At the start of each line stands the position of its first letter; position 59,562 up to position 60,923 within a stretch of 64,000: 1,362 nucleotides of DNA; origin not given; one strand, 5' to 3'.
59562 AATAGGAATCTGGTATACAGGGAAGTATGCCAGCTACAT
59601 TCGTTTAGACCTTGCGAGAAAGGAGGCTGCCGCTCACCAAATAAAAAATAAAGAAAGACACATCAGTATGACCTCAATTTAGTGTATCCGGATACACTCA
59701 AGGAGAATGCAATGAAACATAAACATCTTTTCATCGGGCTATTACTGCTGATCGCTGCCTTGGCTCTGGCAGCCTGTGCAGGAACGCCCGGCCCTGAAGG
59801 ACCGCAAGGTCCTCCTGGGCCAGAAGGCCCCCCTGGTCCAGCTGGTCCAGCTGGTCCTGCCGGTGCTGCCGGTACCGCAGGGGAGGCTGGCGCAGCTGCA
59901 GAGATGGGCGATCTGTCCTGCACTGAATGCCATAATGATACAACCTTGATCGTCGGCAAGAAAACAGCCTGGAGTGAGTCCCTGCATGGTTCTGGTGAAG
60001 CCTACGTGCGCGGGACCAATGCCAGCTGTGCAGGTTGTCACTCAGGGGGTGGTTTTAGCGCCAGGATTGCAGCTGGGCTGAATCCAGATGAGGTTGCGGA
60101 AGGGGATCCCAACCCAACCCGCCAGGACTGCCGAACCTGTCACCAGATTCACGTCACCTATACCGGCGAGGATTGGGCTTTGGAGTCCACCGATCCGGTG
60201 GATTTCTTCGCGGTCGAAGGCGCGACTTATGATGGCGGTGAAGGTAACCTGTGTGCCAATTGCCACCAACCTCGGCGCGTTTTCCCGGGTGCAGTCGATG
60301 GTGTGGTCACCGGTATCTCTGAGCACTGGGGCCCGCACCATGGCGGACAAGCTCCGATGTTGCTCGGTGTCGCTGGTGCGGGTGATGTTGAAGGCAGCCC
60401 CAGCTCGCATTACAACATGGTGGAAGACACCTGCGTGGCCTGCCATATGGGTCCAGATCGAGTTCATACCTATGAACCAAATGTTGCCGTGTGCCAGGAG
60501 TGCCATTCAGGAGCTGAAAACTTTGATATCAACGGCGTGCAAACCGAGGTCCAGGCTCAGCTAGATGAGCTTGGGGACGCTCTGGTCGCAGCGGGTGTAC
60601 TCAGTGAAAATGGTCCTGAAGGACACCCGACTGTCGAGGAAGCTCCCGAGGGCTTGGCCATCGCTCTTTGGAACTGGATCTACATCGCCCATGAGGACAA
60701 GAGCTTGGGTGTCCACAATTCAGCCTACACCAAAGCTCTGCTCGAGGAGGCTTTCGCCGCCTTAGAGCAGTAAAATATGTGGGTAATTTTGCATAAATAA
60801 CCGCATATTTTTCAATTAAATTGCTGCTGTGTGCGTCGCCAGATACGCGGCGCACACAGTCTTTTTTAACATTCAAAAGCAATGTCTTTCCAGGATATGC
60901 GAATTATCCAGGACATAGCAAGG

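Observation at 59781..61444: Collagen-like (Gly-X-Y)n stalks inserted between lipobox cysteine and haem domain of multihaem cytochromes (main observation, tandem hexahaem pair)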

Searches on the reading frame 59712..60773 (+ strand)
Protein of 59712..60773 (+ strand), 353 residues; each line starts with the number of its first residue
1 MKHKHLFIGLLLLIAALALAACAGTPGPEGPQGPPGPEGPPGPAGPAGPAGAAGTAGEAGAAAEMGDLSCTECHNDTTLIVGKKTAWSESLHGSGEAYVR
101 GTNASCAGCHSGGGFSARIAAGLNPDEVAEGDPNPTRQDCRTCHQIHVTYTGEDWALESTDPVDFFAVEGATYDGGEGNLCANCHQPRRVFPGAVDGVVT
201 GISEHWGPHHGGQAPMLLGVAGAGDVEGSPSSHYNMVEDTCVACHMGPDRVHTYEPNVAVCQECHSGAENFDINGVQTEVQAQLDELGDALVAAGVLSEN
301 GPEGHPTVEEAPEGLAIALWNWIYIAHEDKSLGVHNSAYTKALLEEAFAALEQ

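Call 4: search_protein_families(library=pfam, proteins=[window:59712-60773:+], max_evalue=0.1)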
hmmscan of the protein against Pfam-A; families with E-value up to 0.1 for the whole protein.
window:59712-60773:+ (353 aa): 7 families
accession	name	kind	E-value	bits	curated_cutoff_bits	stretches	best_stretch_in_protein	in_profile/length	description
PF14522.11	Cytochrome_C7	-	2.1e-11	43.9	24.8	3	65-145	11-67/67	Cytochrome c7 and related cytochrome c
PF22113.1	Mtrc-MtrF_II-IV_dom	-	7.9e-09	35.7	30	2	68-147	82-166/176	Outer membrane cytochrome MtrC/MtrF-like, domains II/IV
PF14537.11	Cytochrom_c3_2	-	1.7e-08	35.3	25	2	67-148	6-68/79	Cytochrome c3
PF01391.23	Collagen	-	1e-06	28.8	27.2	1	24-66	16-58/60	Collagen triple helix repeat (20 copies)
PF09699.15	Paired_CXXCH_1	-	0.00049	20.2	20.6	0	233-268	1-39/41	Doubled CXXCH motif (Paired_CXXCH_1)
PF02085.21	Cytochrom_CIII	-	0.00051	20.8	22.9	1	69-111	48-83/101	Class III cytochrome C family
PF02335.20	Cytochrom_C552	-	0.012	15.1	24.1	0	259-349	276-371/438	Cytochrome c552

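Call 10: find_homologous_proteins(query=window:59712-60773:+)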
Query window:59712-60773:+ (353 aa): 2526 proteins with E <= 0.001 among 8000 candidates; the best 120 are listed.
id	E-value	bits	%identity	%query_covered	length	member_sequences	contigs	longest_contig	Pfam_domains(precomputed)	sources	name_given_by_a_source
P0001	1.9e-240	815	100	100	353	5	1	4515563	PF01391.24,PF14537.12,PF14522.12,PF22113.2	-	-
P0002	5.3e-200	682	86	83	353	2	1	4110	PF01391.24,PF14537.12,PF14522.12,PF22113.2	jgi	jgi:hypothetical protein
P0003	6.9e-195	666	85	81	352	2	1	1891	PF01391.24,PF14537.12,PF14522.12,PF22113.2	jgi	jgi:hypothetical protein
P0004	5.8e-192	656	84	82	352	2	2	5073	PF01391.24,PF09699.16,PF14537.12,PF14522.12,PF22113.2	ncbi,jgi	-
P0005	1.6e-187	641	81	85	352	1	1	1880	PF01391.24,PF09699.16,PF14537.12,PF02335.21,PF14522.12,PF22113.2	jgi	jgi:hypothetical protein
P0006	1.5e-185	635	77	100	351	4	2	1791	PF01391.24,PF14537.12,PF14522.12,PF22113.2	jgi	jgi:hypothetical protein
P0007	5.2e-181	620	79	82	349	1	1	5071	PF01391.24,PF09699.16,PF14537.12,PF14522.12,PF22113.2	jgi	-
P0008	4.0e-178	610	78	82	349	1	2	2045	PF01391.24,PF09699.16,PF14537.12,PF14522.12,PF22113.2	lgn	-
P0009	1.3e-175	602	78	82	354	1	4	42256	PF01391.24,PF09699.16,PF14537.12,PF14522.12,PF22113.2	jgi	jgi:hypothetical protein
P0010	4.4e-175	600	78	81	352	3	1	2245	PF01391.24,PF14537.12,PF14522.12,PF22113.2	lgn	-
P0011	5.4e-175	600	75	88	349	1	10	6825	PF01391.24,PF09699.16,PF14537.12,PF14522.12,PF22113.2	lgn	-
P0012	1.5e-174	599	74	78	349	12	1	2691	PF01391.24,PF09699.16,PF14537.12,PF14522.12,PF22113.2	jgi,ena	-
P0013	1.2e-173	596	73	100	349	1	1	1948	PF01391.24,PF09699.16,PF14537.12,PF14522.12,PF22113.2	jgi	-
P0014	3.4e-173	594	73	79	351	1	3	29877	PF01391.24,PF09699.16,PF14537.12,PF02085.22,PF14522.12,PF22113.2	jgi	jgi:nitrate/TMAO reductase-like tetraheme cytochrome c subunit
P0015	4.5e-169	581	76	81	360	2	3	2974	PF01391.24,PF14537.12,PF14522.12,PF22113.2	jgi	jgi:hypothetical protein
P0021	8.9e-168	576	71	99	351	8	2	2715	PF01391.24,PF09699.16,PF14537.12,PF14522.12,PF22113.2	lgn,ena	-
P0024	3.0e-167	575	76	81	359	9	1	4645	PF01391.24,PF14537.12,PF14522.12,PF22113.2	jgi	jgi:hypothetical protein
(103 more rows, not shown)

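Call 13: search_solved_structures(query=window:59712-60773:+, max_evalue=1, show_alignments=2)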
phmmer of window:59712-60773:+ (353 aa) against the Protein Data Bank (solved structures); distinct sequences matched with E-value up to 1: 17.
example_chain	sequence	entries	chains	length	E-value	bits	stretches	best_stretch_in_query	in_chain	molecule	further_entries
6x3m_A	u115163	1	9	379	0.0051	19.1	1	26-57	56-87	Hyaluronoglucosaminidase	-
2klw_A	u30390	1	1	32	0.029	16.6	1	27-54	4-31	(PKG)10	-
9wxp_EB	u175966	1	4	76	0.068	15.4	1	24-61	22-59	Collagen alpha-2(V) chain preproprotein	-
9wxp_ED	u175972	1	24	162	0.087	15.1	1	23-65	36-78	Collagen type II alpha 1 chain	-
9wxp_EC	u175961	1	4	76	0.11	14.7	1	23-61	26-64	Fibrillar collagen NC1 domain-containing protein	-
9wxp_AD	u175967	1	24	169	0.12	14.6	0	23-66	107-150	Collagen type II alpha 1 chain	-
9lln_F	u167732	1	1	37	0.12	14.6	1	24-57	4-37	collagen-like peptide chain F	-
1wck_A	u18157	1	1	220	0.15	14.3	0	28-60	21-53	BCLA PROTEIN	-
9wxp_AA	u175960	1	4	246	0.16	14.2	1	24-66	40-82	Collagen alpha-1(V) chain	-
9t5t_V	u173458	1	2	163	0.23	13.7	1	100-156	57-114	Photosystem II extrinsic protein V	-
9llp_A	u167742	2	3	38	0.25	13.6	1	25-58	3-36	collagen heterotrimer chain A | ABC type heterotrimer collagen-like peptide chain A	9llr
6xu3_A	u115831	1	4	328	0.26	13.5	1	183-333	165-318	Class IV aminotransferase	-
3ouq_A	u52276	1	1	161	0.35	13.1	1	174-260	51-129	Cytochrome c family protein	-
9wxp_DB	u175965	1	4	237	0.5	12.6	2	24-67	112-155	Collagen alpha-2(V) chain preproprotein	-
8yv3_A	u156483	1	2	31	0.69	12.1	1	30-52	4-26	Collagen alpha-1(I) chain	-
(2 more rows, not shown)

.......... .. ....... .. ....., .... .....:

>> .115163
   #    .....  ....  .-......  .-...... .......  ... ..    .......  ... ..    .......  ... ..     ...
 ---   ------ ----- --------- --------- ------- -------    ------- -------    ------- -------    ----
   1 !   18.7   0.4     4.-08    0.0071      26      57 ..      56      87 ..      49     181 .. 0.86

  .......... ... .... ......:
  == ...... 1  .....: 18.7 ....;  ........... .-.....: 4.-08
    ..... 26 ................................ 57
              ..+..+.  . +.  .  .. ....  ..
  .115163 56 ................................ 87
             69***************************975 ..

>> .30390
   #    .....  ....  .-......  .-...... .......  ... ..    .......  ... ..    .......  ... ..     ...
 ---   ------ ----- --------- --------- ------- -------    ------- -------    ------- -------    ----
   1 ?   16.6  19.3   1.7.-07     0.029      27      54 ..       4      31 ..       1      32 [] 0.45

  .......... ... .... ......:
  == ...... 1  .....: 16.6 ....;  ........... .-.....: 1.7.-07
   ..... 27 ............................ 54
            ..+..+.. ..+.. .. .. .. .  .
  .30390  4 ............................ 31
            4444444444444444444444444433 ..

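Call 14: find_encoding_contigs(protein=P0001, flank=2000, max_places=3)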
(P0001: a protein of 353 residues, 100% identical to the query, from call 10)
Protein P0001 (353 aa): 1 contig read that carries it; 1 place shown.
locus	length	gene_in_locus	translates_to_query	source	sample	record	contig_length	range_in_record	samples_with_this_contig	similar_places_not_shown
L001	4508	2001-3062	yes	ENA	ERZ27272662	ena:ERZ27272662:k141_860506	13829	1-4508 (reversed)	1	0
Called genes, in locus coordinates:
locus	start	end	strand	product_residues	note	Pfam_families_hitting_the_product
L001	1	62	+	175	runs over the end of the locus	PF11821:ActD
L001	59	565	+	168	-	PF00034:Cytochrom_C, PF13442:Cytochrome_CBB3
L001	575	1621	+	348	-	PF00034:Cytochrom_C, PF13442:Cytochrome_CBB3, PF00034:Cytochrom_C (weak), PF13442:Cytochrome_CBB3, PF00034:Cytochrom_C, PF13442:Cytochrome_CBB3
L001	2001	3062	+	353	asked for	PF01391:Collagen (weak), PF14537:Cytochrom_c3_2 (faint), PF22113:Mtrc-MtrF_II-IV_dom (faint), PF14522:Cytochrome_C7 (weak)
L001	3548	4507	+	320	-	?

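Call 18: find_related_loci(query=A1, collection=genome_contigs, flank=5000)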
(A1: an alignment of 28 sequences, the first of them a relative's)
Query A1 (353 aa) in genome_contigs; peptide patterns used: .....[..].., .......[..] (x = any residue, [..] = any of these).
334 stretches matched a pattern; 235 encode a relative of the query (tblastn E <= 1e-3); the best 80 are kept; 80 distinct loci.
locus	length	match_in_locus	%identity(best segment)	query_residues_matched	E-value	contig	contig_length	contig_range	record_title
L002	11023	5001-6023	70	1-353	2e-159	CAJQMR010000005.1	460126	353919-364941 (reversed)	MAG: uncultured Anaerolineae bacterium isolate 10_20180412_Bin_Bin_103_1 genome assembly, contig: c_000009749918, whole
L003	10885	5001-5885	78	58-353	6e-157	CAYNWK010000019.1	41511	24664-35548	MAG TPA_asm: uncultured Anaerolineaceae bacterium isolate SRP214966_co2_130 genome assembly, contig: NODE_1000_length_41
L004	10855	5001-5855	75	67-351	4e-152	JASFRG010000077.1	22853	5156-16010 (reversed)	MAG: Anaerolineales bacterium isolate D1103M02metaG_Bin_1243 D1103M02metaG_FD_scaffold_333_c1, whole genome shotgun sequ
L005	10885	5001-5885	74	58-353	1e-149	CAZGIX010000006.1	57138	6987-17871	MAG TPA_asm: uncultured Anaerolineaceae bacterium isolate binchicken_co259_18 genome assembly, contig: NODE_146_length_5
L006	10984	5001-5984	66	1-340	1e-148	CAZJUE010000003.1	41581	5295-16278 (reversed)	MAG TPA_asm: uncultured Anaerolineaceae bacterium isolate SRP321284_co1_23 genome assembly, contig: NODE_1043_length_415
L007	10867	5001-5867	74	65-353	4e-148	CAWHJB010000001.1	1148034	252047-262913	MAG: uncultured Chloroflexia bacterium isolate MFD02923.bin.2.67 genome assembly, contig: contig_12991, whole genome sho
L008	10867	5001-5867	74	64-353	3e-148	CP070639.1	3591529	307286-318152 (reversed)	MAG: Anaerolineales bacterium isolate bin917 chromosome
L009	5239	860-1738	74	62-351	1e-147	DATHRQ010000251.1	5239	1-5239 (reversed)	MAG TPA_asm: Anaerolineales bacterium isolate SMAG_U16029 k141_603937, whole genome shotgun sequence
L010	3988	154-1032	73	57-351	7e-150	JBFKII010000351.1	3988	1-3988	MAG: Anaerolineales bacterium isolate Mix_sand21.2022.07.G.30 k141_2316404_length_3988_cov_12.0000, whole genome shotgun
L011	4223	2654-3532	73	36-340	7e-148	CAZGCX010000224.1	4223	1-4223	MAG TPA_asm: uncultured Anaerolineaceae bacterium isolate SRP214966_co2_109 genome assembly, contig: NODE_44546_length_4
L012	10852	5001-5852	74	67-351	2e-144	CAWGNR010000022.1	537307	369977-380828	MAG: uncultured Chloroflexia bacterium isolate MFD05684.bin.1.47 genome assembly, contig: contig_6202, whole genome shot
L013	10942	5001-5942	73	39-353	4e-144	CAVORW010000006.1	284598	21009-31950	MAG: uncultured Chloroflexia bacterium isolate MFD09964.bin.2.12 genome assembly, contig: contig_75237, whole genome sho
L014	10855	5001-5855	72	67-352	1e-142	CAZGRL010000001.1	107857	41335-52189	MAG TPA_asm: uncultured Anaerolineaceae bacterium isolate binchicken_co34_481 genome assembly, contig: NODE_136_length_1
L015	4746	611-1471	73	67-353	9e-144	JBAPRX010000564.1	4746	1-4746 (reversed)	MAG: Candidatus Promineifilaceae bacterium isolate MFD01065_ilm_asm_bin18 k127_61802, whole genome shotgun sequence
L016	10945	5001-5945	70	39-353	3e-140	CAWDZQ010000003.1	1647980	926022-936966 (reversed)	MAG: uncultured Chloroflexia bacterium isolate MFD05684.bin.1.112 genome assembly, contig: contig_36650, whole genome sh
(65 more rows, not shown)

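Call 37: predict_structure(alignment_id=A1)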
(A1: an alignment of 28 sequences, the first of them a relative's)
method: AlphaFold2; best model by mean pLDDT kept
length: 353 residues; sequences in the alignment: 28
mean_pLDDT: 55.3   pTM: 0.43
mean pLDDT of the five models: 55.3, 52.8, 52.4, 51.9, 51.0
residues with pLDDT >= 90: 53; 70-90: 69; 50-70: 37; < 50: 194
segments of 3 or more residues with pLDDT < 50: 45-120, 122-189, 206-247, 250-256
pLDDT, mean of each block of 10 residues (from residue 1): 86 93 78 76 51 33 30 34 38 36 34 41 41 30 28 29 28 31 39 82 51 31 34 36 46 47 54 78 96 96 87 92 78 72 90 86
secondary structure, 60 per line:
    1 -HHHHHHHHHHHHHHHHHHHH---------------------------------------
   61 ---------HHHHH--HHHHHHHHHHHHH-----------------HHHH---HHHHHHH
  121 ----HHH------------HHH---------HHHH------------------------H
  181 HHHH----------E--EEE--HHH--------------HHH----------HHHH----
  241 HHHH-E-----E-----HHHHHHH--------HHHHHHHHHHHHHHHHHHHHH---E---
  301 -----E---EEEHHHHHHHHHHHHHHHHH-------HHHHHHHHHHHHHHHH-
elements in order: H2-21 H70-74 H77-89 H107-110 H114-120 H152-155 H180-184 E198-200 H233-236 H241-244 H258-264 H273-293 E310-312 H313-329 H337-352

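Call 38: search_protein_representatives(protein=window:59898-60770:+)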
Query: 291 residues. Proteins with E-value up to 0.001 (for the whole library): 1126; up to 1e-10: 662; up to 1e-30: 179. The best 150 are listed.
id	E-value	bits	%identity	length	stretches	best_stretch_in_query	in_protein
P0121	2.4e-104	365.4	61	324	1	1-288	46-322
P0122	1.5e-102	359.5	59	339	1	7-289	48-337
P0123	5.6e-95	334.7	55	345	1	4-289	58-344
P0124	3.1e-91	322.3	57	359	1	7-283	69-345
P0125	5.0e-91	321.7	53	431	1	5-286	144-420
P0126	2.0e-90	319.7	56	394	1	7-289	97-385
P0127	7.4e-87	308.0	54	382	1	4-290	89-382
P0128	7.7e-86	304.6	58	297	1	3-237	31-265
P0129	7.2e-85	301.4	54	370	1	7-289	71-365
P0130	2.0e-76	273.7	54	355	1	4-289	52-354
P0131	1.8e-74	267.3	56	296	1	5-204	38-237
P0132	1.4e-72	261.1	51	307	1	7-289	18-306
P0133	2.7e-71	256.9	48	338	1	4-286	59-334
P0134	4.7e-71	256.1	54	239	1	57-288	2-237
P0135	3.1e-70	253.4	60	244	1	57-285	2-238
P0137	5.4e-68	246.0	50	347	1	5-289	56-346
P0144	4.8e-59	216.7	44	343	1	4-287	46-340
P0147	6.6e-55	203.1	44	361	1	5-289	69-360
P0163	1.3e-47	179.1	39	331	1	5-289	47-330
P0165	1.3e-45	172.5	41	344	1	7-290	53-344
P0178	2.2e-41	158.6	42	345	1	6-289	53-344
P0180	1.0e-40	156.4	43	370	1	5-290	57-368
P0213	1.4e-36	142.9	38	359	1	4-289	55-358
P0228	2.5e-35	138.7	41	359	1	4-289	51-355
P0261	3.4e-33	131.8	40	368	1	4-288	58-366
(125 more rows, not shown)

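Call 40: search_protein_families(library=ncbifam, proteins=[window:59712-60773:+, P0163, P0178, P0213, P0147], max_evalue=0.01)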
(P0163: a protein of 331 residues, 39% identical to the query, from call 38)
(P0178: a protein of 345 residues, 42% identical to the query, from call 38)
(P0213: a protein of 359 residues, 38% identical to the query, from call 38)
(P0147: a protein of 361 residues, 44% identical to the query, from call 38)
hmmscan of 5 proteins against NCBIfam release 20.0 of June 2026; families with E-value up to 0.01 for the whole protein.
window:59712-60773:+ (353 aa): 7 families
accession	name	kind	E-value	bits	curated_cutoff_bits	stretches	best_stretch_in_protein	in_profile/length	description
NF038329.2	gly_rich_SclB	equivalog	6.3e-06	25.4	325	1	24-66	159-201/442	LPXTG-anchored collagen-like adhesin Scl2/SclB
NF038330.1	adhesin_SclA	exception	1.7e-05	24.7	400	1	20-67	110-157/405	LPXTG-anchored collagen-like adhesin Scl1/SclA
TIGR03507.1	decahem_SO1788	subfamily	2.4e-05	23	209.3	0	231-267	153-190/672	OmcA/MtrC family decaheme c-type cytochrome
NF046116.1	adhesin_Lcl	equivalog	0.00021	20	500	1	25-62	67-104/431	collagen-like adhesin Lcl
NF045713.1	CxxCH_16_HmcA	equivalog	0.00096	17.8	400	0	235-277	108-151/541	sulfate respiration complex hexadecaheme cytochrome HmcA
TIGR01905.1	paired_CXXCH_1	subfamily_domain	0.0018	18.1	25.2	0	137-149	6-18/41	doubled CXXCH domain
NF041762.1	diheme_GEGP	equivalog_domain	0.0063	15.7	300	1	239-295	27-83/359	GEGP motif-containing diheme protein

P0163 (331 aa): 3 families
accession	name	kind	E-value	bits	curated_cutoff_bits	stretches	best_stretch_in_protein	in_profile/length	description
NF045713.1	CxxCH_16_HmcA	equivalog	0.00012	20.8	400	1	47-264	76-272/541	sulfate respiration complex hexadecaheme cytochrome HmcA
TIGR03153.1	cytochr_NrfH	equivalog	0.0057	16.7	134.2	0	215-246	99-135/138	cytochrome c nitrite reductase small subunit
NF038329.2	gly_rich_SclB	equivalog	0.0063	15.5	325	1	25-46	280-301/442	LPXTG-anchored collagen-like adhesin Scl2/SclB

P0178 (345 aa): 7 families
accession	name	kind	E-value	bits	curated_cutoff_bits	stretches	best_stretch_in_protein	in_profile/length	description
TIGR03507.1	decahem_SO1788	subfamily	1.2e-06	27.4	209.3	2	81-173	238-307/672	OmcA/MtrC family decaheme c-type cytochrome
TIGR03508.1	decahem_SO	subfamily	0.00011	21.8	192.2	0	88-259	4-174/258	DmsE family decaheme c-type cytochrome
TIGR01904.2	GSu_C4xC__C2xCH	domain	0.00014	21.6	27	0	76-134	11-64/73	CxxxxCH/CxxCH domain c-type cytochrome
TIGR03153.1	cytochr_NrfH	equivalog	0.00018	21.6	134.2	0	218-267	20-67/138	cytochrome c nitrite reductase small subunit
NF038330.1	adhesin_SclA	exception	0.0004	20.1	400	1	10-61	103-153/405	LPXTG-anchored collagen-like adhesin Scl1/SclA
TIGR01905.1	paired_CXXCH_1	subfamily_domain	0.00056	19.8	25.2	0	121-143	8-28/41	doubled CXXCH domain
NF038329.2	gly_rich_SclB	equivalog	0.0014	17.7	325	1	21-52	150-181/442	LPXTG-anchored collagen-like adhesin Scl2/SclB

P0213 (359 aa): 6 families
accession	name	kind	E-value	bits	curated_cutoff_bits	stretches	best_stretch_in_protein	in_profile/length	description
NF045713.1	CxxCH_16_HmcA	equivalog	3e-05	22.8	400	1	57-159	319-416/541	sulfate respiration complex hexadecaheme cytochrome HmcA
TIGR03507.1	decahem_SO1788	subfamily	5.7e-05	21.8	209.3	0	241-285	162-209/672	OmcA/MtrC family decaheme c-type cytochrome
TIGR03508.1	decahem_SO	subfamily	5.8e-05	22.7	192.2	1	55-183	1-127/258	DmsE family decaheme c-type cytochrome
NF038329.2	gly_rich_SclB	equivalog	5.8e-05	22.2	325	1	25-56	283-314/442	LPXTG-anchored collagen-like adhesin Scl2/SclB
NF038330.1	adhesin_SclA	exception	0.0058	16.3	400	1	25-57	129-161/405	LPXTG-anchored collagen-like adhesin Scl1/SclA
TIGR01905.1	paired_CXXCH_1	subfamily_domain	0.006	16.5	25.2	0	172-182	28-38/41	doubled CXXCH domain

P0147 (361 aa): 6 families
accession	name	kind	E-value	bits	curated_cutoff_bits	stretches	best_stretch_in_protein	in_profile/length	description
NF038329.2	gly_rich_SclB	equivalog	3.4e-05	23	325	1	31-66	164-199/442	LPXTG-anchored collagen-like adhesin Scl2/SclB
NF038330.1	adhesin_SclA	exception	0.00011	22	400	1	29-69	219-259/405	LPXTG-anchored collagen-like adhesin Scl1/SclA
NF046116.1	adhesin_Lcl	equivalog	0.00034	19.3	500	1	31-66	98-157/431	collagen-like adhesin Lcl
TIGR03508.1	decahem_SO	subfamily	0.00083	18.9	192.2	0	68-154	33-110/258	DmsE family decaheme c-type cytochrome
TIGR01905.1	paired_CXXCH_1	subfamily_domain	0.0048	16.8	25.2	0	178-186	29-37/41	doubled CXXCH domain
TIGR03153.1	cytochr_NrfH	equivalog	0.0072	16.4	134.2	1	71-129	30-77/138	cytochrome c nitrite reductase small subunit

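Call 42: list_cluster_members(proteins=[P0163, P0178, P0213, P0144, P0147, P0137, P0180, P0228, P0165, P0261])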
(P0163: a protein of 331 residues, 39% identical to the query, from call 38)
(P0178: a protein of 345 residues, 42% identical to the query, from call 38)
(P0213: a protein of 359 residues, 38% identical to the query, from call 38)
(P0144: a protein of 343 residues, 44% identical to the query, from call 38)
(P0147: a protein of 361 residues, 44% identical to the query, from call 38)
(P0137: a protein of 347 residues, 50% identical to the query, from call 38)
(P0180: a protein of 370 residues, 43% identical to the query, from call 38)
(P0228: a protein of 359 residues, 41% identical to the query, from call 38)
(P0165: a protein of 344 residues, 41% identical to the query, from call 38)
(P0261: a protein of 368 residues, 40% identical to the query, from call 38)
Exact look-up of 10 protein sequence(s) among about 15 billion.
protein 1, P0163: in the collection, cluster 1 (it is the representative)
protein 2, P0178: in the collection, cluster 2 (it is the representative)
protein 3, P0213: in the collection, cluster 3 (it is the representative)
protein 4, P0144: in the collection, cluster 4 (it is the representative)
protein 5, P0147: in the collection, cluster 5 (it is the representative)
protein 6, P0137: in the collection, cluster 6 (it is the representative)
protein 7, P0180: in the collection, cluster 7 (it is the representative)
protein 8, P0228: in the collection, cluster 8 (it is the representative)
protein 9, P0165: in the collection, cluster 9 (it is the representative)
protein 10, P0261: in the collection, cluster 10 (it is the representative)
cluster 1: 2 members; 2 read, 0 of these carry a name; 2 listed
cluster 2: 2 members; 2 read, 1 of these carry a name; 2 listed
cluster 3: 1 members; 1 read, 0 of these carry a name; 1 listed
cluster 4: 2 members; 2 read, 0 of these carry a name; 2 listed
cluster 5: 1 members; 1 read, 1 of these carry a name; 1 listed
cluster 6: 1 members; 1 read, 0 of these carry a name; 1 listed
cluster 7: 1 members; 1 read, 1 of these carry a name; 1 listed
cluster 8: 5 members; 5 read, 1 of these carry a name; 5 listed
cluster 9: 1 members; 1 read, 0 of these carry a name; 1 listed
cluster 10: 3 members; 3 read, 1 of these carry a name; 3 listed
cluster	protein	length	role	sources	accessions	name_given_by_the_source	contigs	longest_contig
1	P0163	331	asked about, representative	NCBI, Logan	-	-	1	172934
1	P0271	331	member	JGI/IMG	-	-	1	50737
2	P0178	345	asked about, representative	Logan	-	-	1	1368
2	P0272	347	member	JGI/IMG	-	hypothetical protein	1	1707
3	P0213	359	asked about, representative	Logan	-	-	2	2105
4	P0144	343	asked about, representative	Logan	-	-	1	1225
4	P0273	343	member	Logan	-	-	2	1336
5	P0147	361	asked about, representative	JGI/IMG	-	hypothetical protein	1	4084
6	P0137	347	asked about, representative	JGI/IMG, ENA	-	-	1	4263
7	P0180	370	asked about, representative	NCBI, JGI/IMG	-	hypothetical protein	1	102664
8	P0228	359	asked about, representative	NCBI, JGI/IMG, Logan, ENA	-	-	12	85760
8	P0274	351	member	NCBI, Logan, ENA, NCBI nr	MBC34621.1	MAG: hypothetical protein CL663_01055 [Bacteroidetes bacterium] | hypothetical protein [Bacteroidota bacterium]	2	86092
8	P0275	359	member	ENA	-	-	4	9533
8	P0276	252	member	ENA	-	-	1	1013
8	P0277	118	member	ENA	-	-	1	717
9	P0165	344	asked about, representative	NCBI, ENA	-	-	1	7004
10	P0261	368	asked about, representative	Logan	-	-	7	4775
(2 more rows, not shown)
